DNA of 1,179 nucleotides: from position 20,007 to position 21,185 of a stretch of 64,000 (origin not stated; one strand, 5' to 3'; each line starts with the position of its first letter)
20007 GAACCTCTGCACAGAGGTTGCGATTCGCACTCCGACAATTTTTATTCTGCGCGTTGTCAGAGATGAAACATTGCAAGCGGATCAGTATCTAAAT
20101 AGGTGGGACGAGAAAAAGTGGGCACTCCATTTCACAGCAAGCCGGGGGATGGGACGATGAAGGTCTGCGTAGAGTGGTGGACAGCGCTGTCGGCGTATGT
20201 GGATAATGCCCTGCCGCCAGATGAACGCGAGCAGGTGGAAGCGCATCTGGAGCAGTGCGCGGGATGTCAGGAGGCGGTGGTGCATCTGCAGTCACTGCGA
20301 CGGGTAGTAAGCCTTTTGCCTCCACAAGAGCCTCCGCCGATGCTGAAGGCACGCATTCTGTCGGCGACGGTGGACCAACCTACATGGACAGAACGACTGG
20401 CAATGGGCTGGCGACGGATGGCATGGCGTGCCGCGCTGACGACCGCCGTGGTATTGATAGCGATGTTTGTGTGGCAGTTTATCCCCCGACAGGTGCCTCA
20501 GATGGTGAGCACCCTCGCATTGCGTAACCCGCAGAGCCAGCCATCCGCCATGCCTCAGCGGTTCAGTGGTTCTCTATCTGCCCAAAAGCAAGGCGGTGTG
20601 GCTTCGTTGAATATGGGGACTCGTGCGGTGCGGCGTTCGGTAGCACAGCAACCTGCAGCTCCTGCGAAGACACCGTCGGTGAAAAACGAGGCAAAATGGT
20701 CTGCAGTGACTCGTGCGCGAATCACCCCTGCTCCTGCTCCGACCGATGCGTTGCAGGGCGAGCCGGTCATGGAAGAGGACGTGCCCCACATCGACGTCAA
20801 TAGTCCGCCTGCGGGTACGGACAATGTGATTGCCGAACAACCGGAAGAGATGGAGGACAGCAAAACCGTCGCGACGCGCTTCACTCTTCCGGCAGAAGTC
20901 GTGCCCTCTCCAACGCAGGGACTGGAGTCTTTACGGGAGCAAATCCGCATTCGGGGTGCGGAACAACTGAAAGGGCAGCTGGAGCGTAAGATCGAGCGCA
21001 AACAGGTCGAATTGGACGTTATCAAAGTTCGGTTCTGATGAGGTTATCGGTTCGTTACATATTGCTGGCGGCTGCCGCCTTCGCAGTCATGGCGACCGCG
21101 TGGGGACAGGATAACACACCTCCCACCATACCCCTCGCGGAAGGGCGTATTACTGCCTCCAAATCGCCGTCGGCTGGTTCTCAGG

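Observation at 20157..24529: Orphan ZAS-type anti-sigma-like membrane protein translationally coupled (TGATG) to a 1163-aa outer-membrane barrel protein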

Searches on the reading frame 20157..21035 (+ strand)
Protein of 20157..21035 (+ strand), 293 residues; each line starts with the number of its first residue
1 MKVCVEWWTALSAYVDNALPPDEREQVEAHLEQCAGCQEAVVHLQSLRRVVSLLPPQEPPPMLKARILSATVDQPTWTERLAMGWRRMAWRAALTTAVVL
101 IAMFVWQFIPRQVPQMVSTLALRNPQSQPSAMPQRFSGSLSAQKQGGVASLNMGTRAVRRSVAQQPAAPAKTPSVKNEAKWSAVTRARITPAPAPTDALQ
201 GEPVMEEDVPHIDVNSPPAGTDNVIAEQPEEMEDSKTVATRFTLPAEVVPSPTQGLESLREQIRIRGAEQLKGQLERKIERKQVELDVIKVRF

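Call 5: search_protein_families(library=pfam, proteins=[window:20157-21035:+], max_evalue=1)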
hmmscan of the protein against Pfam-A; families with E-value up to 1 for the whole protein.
window:20157-21035:+ (293 aa): 1 family
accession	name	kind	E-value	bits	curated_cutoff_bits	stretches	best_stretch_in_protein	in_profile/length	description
PF13490.11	zf-HC2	-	1.4e-12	47.9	22.2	1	4-38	1-35/35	Putative zinc-finger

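Call 6: search_protein_families(library=ncbifam, proteins=[window:20157-21035:+], max_evalue=1)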
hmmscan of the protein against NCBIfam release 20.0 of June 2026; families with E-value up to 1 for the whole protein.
window:20157-21035:+ (293 aa): 4 families
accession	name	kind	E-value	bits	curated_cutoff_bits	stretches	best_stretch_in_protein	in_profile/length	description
NF052375.1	antisigma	equivalog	3.1e-14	53.5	100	1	11-142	2-143/217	anti-sigma factor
TIGR03988.1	antisig_RsrA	equivalog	7.7e-09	35.5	62.5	1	4-69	2-68/77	mycothiol system anti-sigma-R factor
NF010501.0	PRK13920.1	subfamily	8e-07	28.9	225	1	11-120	8-115/213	putative anti-sigmaE protein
NF052368.1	antisigmaE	subfamily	7e-05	22.6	50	1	1-47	1-47/48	anti-sigma factor family protein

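Call 25: find_homologous_proteins(query=window:20157-21035:+)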
Query window:20157-21035:+ (293 aa): 37 proteins with E <= 0.001 among 8000 candidates.
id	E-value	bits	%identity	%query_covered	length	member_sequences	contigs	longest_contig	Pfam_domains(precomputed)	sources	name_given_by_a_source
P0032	4.6e-186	635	100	100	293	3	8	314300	PF13490.12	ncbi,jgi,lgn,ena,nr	ncbi:MAG: zf-HC2 domain-containing protein [Firmicutes bacterium]|nr:zf-HC2 domain-containing protei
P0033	1.7e-150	518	83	100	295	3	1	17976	PF13490.12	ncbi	-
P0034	2.5e-145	501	81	100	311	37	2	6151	PF13490.12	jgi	jgi:hypothetical protein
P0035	1.8e-138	479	78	100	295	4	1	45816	PF13490.12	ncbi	-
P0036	2.7e-138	478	78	100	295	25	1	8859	PF13490.12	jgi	jgi:hypothetical protein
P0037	7.0e-131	454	74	100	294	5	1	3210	PF13490.12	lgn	-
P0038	1.2e-130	453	73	100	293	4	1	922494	PF13490.12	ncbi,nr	ncbi:MAG: hypothetical protein KatS3mg023_2467 [Armatimonadota bacterium]|nr:MAG: hypothetical prote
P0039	7.2e-129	447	72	100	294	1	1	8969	PF13490.12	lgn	-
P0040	2.4e-99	351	60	100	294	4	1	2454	PF13490.12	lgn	-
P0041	8.1e-99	349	59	100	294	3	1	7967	PF13490.12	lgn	-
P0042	2.2e-97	344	59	100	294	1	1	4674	PF13490.12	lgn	-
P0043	9.7e-97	342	56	100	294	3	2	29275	PF13490.12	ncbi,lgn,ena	-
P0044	4.7e-96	340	56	100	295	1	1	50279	PF13490.12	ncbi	ncbi:MAG: zf-HC2 domain-containing protein [Armatimonadota bacterium]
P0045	7.0e-96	339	58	100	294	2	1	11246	PF13490.12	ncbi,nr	ncbi:MAG: zf-HC2 domain-containing protein [bacterium]|nr:zf-HC2 domain-containing protein [bacteriu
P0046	7.7e-96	339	55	100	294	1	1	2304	PF13490.12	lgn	-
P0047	1.3e-95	338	56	100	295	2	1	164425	PF13490.12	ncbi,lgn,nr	ncbi:MAG: hypothetical protein KatS3mg022_3486 [Armatimonadota bacterium]|nr:MAG: hypothetical prote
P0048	3.5e-95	337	58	100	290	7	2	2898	PF13490.12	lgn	-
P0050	3.6e-93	330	53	100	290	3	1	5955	PF13490.12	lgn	-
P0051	3.9e-92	327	58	100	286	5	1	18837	PF13490.12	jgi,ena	-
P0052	6.1e-92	326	56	100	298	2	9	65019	PF13490.12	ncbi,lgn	ncbi:MAG: zf-HC2 domain-containing protein [Armatimonadota bacterium]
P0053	3.7e-91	324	55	100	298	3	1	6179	PF13490.12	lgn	-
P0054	4.8e-91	323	56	100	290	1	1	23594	PF13490.12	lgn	-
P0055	1.0e-90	322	55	100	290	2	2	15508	PF13490.12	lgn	-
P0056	1.1e-90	322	56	100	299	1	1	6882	PF13490.12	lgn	-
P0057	4.4e-90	320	54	100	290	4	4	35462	PF13490.12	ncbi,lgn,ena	ncbi:MAG: hypothetical protein C4335_11750 [Armatimonadota bacterium]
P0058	8.5e-90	319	54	100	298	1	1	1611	PF13490.12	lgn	-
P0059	1.1e-89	319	55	100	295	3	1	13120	PF13490.12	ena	-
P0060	1.2e-89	319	52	100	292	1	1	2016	PF13490.12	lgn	-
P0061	3.2e-89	317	55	100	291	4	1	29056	PF13490.12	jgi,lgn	-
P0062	7.8e-89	316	54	100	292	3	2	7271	PF13490.12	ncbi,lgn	-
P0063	1.5e-88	315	55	100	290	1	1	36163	PF13490.12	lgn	-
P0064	1.7e-86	308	53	100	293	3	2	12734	PF13490.12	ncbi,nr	ncbi:MAG: zf-HC2 domain-containing protein [Armatimonadota bacterium]|nr:zf-HC2 domain-containing pr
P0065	1.7e-85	305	53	100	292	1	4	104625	PF13490.12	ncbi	-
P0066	2.3e-84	301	51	100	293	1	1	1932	PF13490.12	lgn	-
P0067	2.9e-8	52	34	38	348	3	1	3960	PF13490.12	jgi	-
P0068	3.0e-8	52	40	17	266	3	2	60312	PF13490.12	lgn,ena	-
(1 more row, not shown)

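Call 57: find_encoding_contigs(protein=P0038, flank=8000, max_places=1)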
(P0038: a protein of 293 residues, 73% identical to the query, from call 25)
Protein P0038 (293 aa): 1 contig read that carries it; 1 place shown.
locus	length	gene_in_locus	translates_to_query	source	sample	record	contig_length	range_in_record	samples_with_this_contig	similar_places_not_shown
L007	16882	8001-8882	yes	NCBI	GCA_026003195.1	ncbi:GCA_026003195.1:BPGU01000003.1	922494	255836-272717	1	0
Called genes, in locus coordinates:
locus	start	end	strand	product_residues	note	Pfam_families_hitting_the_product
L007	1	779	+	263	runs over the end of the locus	PF07660:STN (faint)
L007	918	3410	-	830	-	PF07944:Beta-AFase-like_GH127_cat, PF20736:Glyco_hydro127M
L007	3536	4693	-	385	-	PF03435:Sacchrp_dh_NADP (weak)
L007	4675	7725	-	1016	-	-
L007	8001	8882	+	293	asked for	PF13490:zf-HC2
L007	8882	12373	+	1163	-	-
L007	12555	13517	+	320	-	PF01116:F_bP_aldolase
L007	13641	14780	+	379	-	PF00285:Citrate_synt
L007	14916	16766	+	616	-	-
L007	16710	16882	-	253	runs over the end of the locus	PF01784:DUF34_NIF3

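Call 58: find_encoding_contigs(protein=P0068, flank=6000, max_places=1)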
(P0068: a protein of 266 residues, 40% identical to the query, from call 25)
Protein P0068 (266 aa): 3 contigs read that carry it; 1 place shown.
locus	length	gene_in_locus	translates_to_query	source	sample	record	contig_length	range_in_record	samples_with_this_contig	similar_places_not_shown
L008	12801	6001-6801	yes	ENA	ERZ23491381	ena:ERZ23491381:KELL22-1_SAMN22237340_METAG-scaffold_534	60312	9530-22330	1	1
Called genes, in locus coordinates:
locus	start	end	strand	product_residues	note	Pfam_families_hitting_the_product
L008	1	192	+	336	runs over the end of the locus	PF13531:SBP_bac_11, PF01547:SBP_bac_1, PF13416:SBP_bac_8, PF13343:SBP_bac_6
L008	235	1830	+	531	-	PF00528:BPD_transp_1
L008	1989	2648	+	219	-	PF16316:DUF4956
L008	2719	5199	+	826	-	PF13202:EF-hand_5 (faint), PF08757:CotH, PF00932:LTD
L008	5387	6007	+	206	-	PF04542:Sigma70_r2, PF08281:Sigma70_r4_2, PF04545:Sigma70_r4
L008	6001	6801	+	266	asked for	PF13490:zf-HC2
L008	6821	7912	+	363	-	PF17188:MucB_RseB_C (weak)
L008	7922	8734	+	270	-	PF01738:DLH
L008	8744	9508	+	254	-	PF00106:adh_short, PF23441:SDR (weak), PF01370:Epimerase (faint), PF08659:KR, PF13561:adh_short_C2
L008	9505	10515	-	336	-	PF01075:Glyco_transf_9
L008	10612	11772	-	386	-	PF22025:ThiI_fer, PF02926:THUMP, PF02568:ThiI, PF06508:QueC (faint)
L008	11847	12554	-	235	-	PF01351:RNase_HII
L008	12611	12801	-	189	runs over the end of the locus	PF03358:FMN_red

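Call 87: search_solved_structures(query=A2, max_evalue=1, show_alignments=2)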
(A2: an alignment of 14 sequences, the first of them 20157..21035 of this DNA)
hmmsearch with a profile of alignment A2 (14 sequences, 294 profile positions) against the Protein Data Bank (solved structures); distinct sequences matched with E-value up to 1: 6.
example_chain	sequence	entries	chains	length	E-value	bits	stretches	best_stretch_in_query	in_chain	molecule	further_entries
3hug_B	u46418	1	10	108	2e-05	27.9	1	12-57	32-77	PROBABLE CONSERVED MEMBRANE PROTEIN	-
5wuq_C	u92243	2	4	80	3.9e-05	26.9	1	3-67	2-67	Anti-sigma-W factor RsiW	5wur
4nqw_B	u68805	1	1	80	0.0013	21.9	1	6-71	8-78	Anti-sigma-K factor RskA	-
8rlz_A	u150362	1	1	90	0.002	21.3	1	11-49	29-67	Antisigma factor DdvA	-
8rot_B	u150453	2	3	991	0.034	17.2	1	11-49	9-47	CHAT domain-containing protein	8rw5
6mcd_A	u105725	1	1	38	0.7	13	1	23-55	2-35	Pb(II)(GRAND Coil Ser L12CL16A)-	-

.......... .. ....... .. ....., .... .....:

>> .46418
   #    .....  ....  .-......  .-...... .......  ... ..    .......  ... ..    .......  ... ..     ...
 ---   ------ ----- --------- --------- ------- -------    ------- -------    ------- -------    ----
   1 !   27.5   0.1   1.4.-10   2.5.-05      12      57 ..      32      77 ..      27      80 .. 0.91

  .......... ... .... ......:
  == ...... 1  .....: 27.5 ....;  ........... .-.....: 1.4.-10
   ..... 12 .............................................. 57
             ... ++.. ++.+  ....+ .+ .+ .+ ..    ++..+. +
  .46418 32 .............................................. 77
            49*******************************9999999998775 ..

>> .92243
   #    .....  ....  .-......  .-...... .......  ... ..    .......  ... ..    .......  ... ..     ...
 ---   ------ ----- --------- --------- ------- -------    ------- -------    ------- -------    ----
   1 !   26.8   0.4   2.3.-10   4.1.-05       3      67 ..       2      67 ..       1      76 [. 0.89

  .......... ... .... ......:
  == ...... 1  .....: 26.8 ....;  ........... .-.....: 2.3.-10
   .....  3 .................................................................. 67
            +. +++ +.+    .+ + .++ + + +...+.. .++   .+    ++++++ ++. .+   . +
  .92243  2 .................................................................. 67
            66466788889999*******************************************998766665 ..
